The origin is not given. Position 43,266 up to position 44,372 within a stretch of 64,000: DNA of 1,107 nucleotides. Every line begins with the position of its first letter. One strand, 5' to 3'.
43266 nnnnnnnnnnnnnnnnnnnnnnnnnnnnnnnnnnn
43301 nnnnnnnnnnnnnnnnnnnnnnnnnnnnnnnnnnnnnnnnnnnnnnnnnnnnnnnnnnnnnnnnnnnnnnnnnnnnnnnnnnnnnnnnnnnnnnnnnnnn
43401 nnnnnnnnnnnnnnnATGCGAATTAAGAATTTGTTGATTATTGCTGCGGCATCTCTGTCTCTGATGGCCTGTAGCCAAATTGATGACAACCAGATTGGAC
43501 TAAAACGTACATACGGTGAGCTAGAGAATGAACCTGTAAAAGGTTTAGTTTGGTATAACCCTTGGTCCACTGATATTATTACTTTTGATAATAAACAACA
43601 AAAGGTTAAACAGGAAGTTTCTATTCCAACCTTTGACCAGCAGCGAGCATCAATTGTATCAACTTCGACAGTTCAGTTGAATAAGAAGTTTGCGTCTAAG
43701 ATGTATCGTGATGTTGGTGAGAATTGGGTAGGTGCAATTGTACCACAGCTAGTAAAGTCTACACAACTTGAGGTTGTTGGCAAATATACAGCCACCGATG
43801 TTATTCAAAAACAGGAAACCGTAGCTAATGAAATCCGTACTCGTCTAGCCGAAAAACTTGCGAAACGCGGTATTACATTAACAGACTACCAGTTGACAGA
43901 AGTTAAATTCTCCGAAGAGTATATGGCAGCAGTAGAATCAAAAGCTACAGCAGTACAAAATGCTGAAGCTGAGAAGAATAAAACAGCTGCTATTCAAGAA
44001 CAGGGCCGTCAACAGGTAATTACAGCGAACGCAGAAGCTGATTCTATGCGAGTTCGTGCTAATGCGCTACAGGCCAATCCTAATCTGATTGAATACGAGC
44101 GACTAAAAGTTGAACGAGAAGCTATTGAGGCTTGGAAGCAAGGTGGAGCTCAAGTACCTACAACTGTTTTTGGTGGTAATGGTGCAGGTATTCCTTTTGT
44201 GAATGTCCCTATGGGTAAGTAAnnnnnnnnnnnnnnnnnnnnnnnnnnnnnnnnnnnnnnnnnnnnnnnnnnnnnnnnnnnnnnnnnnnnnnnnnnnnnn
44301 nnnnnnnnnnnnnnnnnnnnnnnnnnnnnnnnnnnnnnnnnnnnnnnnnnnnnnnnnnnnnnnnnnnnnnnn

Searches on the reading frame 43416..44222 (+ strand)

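Call 11: search_protein_families(library=phrogs, proteins=[window:43416-44222:+], max_evalue=0.00001)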
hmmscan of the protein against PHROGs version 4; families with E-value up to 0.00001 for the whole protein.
window:43416-44222:+ (268 aa): 1 family
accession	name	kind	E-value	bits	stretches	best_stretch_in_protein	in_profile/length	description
phrog_200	-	other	9.3e-39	134.6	1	6-266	87-361/379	lipoprotein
